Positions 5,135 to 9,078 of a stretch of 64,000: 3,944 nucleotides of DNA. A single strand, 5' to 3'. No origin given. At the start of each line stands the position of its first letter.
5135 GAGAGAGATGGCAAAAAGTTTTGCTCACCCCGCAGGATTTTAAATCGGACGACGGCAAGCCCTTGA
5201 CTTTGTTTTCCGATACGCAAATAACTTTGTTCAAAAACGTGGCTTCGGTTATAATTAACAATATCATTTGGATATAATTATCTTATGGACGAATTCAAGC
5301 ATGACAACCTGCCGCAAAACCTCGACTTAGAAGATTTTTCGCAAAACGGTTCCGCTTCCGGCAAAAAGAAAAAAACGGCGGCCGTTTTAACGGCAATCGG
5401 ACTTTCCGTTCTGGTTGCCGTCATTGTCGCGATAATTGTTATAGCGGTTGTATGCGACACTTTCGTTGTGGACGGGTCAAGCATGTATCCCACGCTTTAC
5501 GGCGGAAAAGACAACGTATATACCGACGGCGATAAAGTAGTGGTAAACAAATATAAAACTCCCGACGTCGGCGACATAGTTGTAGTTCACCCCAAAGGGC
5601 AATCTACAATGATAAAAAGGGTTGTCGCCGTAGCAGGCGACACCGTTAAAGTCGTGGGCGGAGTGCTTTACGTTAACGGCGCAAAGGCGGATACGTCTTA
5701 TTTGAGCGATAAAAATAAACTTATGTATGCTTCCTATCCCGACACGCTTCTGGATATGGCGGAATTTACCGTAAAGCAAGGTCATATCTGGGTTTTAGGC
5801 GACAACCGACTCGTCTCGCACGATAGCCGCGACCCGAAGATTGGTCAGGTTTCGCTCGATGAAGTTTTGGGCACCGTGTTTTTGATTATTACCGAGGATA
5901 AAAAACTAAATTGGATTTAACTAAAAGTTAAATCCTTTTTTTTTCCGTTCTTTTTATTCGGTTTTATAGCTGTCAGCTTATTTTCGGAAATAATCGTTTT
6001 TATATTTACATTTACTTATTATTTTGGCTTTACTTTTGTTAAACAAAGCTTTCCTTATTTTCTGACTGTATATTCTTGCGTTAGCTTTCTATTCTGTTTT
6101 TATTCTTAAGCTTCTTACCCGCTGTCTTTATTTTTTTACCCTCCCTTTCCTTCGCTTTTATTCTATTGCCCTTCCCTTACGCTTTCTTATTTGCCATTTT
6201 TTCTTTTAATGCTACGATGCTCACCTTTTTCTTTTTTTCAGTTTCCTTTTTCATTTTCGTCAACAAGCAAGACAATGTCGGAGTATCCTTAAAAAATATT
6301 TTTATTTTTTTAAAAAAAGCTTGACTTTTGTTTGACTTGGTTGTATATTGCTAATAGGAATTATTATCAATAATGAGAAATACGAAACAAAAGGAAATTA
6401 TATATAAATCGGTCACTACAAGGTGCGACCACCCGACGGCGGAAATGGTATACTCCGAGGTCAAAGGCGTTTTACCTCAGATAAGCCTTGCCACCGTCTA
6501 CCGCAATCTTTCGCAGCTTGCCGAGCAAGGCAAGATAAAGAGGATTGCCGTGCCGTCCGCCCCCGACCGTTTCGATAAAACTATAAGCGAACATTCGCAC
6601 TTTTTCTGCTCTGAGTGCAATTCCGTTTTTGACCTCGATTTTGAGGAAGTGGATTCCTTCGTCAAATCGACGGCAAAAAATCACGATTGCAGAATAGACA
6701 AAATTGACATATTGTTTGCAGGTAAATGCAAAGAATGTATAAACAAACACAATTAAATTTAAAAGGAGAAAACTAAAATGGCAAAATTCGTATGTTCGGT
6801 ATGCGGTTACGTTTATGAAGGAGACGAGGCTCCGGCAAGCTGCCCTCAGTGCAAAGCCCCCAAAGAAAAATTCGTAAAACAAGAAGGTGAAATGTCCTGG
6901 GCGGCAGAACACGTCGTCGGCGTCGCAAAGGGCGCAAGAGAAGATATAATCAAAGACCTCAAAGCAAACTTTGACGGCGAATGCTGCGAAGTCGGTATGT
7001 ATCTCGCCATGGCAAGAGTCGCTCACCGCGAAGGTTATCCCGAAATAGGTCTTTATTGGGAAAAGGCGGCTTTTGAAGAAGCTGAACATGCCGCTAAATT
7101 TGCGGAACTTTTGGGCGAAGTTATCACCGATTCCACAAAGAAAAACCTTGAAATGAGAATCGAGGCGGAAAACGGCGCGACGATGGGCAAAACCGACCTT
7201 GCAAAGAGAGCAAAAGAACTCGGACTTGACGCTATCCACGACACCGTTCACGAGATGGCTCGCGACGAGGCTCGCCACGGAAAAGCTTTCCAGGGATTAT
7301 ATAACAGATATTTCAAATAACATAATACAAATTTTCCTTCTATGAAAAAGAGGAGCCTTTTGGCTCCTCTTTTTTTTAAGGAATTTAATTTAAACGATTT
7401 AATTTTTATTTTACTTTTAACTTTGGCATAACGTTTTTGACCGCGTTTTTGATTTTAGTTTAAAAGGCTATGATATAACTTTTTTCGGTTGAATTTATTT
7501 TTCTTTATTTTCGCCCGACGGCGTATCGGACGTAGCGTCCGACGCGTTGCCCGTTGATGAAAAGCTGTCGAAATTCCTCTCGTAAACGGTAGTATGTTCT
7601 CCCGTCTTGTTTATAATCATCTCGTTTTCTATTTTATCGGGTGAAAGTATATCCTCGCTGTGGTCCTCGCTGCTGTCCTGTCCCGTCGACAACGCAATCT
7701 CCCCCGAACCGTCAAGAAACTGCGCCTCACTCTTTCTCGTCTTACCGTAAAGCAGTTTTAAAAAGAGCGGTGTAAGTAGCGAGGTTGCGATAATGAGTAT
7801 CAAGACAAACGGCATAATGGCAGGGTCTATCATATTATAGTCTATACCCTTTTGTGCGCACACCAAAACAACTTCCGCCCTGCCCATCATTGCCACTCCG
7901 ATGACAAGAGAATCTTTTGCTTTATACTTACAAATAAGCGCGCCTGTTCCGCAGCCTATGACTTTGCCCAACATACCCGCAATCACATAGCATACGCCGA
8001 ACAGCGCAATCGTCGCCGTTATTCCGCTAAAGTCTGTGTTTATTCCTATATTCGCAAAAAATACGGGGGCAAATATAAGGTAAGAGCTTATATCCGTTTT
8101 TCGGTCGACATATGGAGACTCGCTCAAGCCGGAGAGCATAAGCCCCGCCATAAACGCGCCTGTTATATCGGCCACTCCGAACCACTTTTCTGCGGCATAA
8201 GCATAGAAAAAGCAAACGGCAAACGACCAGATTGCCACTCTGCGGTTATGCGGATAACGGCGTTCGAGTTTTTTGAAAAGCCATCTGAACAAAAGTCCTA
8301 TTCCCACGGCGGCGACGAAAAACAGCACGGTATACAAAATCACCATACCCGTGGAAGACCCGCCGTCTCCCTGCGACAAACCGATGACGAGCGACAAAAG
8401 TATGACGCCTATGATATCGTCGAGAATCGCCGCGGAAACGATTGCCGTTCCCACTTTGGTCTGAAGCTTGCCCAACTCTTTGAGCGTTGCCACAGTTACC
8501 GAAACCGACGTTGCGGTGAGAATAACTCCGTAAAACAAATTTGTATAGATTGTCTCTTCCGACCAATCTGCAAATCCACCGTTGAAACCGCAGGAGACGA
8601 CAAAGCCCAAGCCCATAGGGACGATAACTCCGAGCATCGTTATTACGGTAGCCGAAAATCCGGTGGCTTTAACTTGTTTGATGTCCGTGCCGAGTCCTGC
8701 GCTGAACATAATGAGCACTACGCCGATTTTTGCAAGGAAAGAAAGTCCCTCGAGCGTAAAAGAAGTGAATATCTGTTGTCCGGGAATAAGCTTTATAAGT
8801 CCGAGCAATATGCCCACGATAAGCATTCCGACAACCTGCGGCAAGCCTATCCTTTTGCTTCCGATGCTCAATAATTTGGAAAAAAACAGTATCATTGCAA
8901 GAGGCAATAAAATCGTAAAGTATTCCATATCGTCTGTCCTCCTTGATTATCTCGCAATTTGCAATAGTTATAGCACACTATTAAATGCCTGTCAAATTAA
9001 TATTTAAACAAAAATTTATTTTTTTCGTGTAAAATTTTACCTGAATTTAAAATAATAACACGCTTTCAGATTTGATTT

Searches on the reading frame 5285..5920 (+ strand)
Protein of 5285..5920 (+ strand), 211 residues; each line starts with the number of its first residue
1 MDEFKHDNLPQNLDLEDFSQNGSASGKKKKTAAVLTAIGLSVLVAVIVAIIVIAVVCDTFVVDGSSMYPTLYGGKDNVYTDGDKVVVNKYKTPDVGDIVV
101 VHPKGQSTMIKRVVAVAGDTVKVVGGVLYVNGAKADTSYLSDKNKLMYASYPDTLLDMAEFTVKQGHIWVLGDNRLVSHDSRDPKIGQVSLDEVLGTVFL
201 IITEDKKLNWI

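Call 34: search_protein_families(library=pfam, max_evalue=0.00001, proteins=[window:5285-5920:+])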
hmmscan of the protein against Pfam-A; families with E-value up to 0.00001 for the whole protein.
window:5285-5920:+ (211 aa): 1 family
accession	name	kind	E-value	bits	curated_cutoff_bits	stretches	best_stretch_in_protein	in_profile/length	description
PF10502.14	Peptidase_S26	-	1.6e-35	122.9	22.9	1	38-202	4-167/168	Signal peptidase, peptidase S26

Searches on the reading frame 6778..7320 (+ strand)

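Call 34: search_protein_families(library=pfam, max_evalue=0.00001, proteins=[window:6778-7320:+])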
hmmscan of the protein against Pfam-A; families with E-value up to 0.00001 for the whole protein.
window:6778-7320:+ (180 aa): 2 families
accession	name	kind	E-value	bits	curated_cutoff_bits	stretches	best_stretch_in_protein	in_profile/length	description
PF21349.2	RUBY_RBDX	-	1.3e-14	53.7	26.5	1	4-32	1-29/30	Rubrerythrin, rubredoxin-like domain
PF02915.23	Rubrerythrin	-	5.9e-13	49.8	22.8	1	61-175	3-137/137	Rubrerythrin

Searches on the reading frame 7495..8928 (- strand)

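Call 34: search_protein_families(library=pfam, max_evalue=0.00001, proteins=[window:7495-8928:-])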
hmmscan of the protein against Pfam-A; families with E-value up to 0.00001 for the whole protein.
window:7495-8928:- (477 aa): 1 family
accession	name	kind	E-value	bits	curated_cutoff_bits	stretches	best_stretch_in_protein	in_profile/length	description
PF00999.27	Na_H_Exchanger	-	1.2e-58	199.3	26.2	1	12-390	2-369/375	Sodium/hydrogen exchanger, transmembrane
